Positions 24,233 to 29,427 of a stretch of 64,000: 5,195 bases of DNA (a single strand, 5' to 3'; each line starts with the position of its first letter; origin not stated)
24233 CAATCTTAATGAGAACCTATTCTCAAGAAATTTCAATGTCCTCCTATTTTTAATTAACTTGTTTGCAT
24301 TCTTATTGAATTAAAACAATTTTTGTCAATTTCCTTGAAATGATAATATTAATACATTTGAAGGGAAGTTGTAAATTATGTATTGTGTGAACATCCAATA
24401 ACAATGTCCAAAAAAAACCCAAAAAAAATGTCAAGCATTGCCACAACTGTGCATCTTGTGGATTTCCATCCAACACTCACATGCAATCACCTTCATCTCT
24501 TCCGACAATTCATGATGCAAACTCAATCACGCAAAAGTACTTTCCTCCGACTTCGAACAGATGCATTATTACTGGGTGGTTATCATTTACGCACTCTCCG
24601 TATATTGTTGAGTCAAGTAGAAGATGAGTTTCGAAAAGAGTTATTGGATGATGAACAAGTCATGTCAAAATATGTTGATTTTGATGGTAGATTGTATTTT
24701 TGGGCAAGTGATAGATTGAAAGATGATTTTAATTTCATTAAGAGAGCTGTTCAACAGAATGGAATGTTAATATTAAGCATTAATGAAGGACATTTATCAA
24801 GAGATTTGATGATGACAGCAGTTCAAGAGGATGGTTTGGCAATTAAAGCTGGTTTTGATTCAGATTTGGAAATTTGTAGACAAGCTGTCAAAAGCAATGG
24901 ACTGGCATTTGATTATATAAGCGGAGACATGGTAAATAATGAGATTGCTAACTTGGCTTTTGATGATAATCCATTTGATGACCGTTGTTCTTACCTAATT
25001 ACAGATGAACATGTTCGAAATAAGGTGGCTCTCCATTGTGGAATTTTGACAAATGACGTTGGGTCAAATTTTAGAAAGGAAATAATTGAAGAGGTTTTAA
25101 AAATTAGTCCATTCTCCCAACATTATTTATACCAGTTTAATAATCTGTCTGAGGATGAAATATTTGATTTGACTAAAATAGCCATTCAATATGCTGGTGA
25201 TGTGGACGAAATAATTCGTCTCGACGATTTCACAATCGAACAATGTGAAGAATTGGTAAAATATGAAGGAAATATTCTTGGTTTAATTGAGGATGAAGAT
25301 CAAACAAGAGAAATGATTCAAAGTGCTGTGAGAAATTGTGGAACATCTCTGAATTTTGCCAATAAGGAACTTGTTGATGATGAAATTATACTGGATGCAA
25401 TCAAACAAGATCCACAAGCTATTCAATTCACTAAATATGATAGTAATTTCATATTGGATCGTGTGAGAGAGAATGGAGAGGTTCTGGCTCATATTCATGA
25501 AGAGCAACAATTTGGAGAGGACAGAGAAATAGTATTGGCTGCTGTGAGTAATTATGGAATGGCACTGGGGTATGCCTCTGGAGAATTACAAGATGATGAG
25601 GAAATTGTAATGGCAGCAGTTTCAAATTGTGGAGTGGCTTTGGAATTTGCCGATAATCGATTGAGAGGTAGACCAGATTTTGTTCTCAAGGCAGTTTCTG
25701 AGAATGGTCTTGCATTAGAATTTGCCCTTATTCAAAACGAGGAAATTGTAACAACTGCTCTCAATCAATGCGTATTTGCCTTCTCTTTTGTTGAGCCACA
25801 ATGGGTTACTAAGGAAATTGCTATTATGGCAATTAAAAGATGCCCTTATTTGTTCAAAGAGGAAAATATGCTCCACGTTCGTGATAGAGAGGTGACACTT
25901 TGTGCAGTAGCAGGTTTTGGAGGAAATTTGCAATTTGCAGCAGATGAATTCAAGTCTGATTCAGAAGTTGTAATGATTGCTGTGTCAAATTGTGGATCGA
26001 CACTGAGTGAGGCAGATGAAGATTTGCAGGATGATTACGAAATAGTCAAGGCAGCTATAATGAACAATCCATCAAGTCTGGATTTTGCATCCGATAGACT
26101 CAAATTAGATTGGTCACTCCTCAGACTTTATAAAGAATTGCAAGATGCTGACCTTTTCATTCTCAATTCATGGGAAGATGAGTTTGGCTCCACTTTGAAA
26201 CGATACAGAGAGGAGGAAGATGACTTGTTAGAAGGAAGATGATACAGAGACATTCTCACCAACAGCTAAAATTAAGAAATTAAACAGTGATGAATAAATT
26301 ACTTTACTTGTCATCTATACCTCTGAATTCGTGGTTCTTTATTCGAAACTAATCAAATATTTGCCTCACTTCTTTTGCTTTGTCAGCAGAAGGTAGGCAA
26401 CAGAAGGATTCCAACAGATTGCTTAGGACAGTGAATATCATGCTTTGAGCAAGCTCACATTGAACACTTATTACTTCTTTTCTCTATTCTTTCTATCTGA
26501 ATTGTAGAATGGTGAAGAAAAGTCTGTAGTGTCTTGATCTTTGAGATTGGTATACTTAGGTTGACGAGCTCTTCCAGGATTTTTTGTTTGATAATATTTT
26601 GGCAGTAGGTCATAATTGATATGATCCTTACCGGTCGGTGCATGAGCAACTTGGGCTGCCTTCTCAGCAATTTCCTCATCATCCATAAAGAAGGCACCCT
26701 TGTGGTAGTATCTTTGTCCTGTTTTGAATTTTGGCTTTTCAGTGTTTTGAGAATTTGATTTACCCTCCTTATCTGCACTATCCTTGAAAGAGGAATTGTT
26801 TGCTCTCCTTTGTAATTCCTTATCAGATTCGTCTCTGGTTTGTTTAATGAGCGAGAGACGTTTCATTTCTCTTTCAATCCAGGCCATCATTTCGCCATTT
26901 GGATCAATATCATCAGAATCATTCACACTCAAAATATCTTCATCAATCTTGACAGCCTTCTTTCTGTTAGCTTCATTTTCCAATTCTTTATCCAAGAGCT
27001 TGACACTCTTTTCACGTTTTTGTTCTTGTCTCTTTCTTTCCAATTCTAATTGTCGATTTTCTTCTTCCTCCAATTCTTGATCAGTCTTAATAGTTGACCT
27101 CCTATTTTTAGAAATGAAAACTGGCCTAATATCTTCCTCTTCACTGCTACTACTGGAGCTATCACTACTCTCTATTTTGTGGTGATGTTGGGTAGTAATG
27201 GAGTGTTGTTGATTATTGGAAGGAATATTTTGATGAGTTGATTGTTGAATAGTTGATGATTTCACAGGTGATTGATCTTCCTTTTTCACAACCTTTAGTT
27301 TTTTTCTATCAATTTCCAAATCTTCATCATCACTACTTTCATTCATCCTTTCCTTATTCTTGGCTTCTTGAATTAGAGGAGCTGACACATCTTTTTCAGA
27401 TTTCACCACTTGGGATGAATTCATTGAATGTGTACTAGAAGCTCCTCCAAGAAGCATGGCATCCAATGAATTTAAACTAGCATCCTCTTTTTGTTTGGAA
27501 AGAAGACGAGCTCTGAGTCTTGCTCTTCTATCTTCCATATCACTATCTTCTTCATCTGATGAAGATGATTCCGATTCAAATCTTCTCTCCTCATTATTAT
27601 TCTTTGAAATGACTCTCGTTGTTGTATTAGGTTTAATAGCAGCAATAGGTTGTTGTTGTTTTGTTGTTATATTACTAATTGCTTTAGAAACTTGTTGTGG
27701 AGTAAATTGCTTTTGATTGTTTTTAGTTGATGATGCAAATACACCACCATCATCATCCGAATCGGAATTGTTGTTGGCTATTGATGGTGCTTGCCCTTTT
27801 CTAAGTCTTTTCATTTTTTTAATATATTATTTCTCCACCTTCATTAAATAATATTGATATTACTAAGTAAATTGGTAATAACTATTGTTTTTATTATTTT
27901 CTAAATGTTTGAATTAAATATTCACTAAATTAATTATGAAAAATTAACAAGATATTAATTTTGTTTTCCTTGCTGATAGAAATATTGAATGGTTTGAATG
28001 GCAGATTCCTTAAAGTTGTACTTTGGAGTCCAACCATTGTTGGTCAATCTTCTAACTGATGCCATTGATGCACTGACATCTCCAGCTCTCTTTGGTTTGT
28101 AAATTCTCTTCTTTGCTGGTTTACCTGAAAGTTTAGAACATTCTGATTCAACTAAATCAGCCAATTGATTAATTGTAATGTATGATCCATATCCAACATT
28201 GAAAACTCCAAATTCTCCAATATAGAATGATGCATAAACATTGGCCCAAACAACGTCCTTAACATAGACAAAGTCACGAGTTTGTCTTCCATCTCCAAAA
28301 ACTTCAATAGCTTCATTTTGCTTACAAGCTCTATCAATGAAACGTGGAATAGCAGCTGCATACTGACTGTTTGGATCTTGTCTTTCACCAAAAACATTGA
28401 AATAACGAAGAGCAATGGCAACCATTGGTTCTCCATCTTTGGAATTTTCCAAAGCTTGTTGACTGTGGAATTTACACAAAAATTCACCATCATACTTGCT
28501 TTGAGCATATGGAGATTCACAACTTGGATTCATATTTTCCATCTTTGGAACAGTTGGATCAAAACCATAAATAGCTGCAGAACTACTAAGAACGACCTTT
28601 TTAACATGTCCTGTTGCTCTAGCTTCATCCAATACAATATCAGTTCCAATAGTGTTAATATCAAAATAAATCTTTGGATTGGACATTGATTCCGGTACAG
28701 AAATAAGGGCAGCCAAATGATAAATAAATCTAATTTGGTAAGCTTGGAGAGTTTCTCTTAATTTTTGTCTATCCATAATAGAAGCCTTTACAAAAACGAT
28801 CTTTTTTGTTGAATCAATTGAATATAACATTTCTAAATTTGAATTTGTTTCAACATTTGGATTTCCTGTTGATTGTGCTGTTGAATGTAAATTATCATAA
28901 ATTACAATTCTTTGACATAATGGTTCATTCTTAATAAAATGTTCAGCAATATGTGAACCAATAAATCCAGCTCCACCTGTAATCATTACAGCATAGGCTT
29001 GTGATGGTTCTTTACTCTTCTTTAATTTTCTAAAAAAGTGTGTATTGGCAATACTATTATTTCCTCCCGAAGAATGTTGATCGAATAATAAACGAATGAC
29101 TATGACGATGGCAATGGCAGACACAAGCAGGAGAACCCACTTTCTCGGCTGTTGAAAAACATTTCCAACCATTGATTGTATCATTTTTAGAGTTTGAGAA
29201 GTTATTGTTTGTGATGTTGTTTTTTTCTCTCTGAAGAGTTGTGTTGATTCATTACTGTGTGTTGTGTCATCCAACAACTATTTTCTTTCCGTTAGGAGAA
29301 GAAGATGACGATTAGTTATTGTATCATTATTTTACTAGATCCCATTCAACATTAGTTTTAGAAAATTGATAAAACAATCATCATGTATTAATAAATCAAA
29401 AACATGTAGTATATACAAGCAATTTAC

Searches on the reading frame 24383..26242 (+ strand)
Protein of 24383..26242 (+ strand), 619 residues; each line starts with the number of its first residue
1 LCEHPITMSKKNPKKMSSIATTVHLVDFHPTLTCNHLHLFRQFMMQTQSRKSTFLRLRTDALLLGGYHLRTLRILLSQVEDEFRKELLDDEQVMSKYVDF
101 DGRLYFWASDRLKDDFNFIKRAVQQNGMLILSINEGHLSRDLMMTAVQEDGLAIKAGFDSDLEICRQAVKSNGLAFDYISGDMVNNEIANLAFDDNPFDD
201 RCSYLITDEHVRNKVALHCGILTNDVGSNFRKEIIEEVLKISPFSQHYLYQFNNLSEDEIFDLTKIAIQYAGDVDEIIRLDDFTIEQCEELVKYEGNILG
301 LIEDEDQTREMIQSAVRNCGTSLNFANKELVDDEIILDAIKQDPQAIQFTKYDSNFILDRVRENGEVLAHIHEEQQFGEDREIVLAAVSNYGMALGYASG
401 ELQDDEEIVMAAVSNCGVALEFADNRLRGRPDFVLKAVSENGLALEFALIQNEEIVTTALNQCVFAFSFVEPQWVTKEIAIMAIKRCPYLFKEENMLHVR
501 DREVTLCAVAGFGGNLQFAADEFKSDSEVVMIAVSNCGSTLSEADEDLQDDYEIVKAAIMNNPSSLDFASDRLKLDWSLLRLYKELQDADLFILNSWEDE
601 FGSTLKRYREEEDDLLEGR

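Call 39: search_protein_families(library=pfam, proteins=[window:24383-26242:+], max_evalue=0.0001)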
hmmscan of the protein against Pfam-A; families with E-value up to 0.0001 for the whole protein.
window:24383-26242:+ (619 aa): 1 family
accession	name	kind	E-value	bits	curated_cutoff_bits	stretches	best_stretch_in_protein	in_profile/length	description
PF13475.11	DUF4116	-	2.4e-81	267.5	24.9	7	380-428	1-49/49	Domain of unknown function (DUF4116)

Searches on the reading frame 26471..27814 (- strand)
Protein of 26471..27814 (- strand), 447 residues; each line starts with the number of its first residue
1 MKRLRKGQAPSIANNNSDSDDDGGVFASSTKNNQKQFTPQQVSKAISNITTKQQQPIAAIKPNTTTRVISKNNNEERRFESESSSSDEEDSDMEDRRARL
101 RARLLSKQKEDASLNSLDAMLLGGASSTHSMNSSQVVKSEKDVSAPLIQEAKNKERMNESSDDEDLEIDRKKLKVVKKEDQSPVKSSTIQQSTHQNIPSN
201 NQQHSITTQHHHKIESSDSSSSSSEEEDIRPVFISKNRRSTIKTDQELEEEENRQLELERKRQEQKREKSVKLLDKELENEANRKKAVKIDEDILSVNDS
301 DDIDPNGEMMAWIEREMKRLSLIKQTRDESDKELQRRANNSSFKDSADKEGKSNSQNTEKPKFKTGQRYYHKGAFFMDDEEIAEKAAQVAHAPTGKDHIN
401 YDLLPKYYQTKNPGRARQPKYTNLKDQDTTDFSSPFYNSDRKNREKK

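Call 40: search_protein_families(library=pfam, proteins=[window:26471-27814:-], max_evalue=0.0001)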
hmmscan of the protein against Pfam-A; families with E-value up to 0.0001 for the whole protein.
window:26471-27814:- (447 aa): 1 family
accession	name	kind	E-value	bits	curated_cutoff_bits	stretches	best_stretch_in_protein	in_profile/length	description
PF06991.16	MFAP1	-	1.4e-46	159.5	26.8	1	223-429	6-215/215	Microfibril-associated/Pre-mRNA processing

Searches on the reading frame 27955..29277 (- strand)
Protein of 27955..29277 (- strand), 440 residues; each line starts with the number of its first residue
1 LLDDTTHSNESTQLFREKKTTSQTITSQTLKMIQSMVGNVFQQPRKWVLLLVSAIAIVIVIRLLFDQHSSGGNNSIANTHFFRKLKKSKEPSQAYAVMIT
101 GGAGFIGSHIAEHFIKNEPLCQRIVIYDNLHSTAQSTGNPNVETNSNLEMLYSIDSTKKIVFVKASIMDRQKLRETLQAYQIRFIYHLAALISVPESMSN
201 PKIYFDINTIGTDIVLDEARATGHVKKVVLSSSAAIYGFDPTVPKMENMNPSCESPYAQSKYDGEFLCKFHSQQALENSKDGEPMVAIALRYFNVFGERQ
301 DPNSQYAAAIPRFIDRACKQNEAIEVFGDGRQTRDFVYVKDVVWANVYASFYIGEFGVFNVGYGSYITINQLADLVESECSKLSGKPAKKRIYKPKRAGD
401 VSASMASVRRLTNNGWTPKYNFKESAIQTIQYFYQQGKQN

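Call 40: search_protein_families(library=pfam, proteins=[window:27955-29277:-], max_evalue=0.0001)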
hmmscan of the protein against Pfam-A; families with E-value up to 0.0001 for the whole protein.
window:27955-29277:- (440 aa): 6 families
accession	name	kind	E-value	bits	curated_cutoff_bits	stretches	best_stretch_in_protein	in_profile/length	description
PF01370.27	Epimerase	-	1.7e-46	159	20.9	1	97-362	1-240/240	NAD dependent epimerase/dehydratase family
PF16363.11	GDP_Man_Dehyd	-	3.1e-43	148.9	27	1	98-425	1-328/332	GDP-mannose 4,6 dehydratase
PF01073.25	3Beta_HSD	-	2.6e-24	86.2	22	1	99-352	2-231/280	3-beta hydroxysteroid dehydrogenase/isomerase family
PF02719.21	Polysacc_synt_2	-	2.4e-16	60.2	20.2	1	97-236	1-132/293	Polysaccharide biosynthesis protein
PF07993.18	NAD_binding_4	-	1.9e-10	40.8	20.1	1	99-273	1-193/258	Male sterility protein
PF04321.23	RmlD_sub_bind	-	3.4e-06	26.8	27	1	97-269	3-137/287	RmlD substrate binding domain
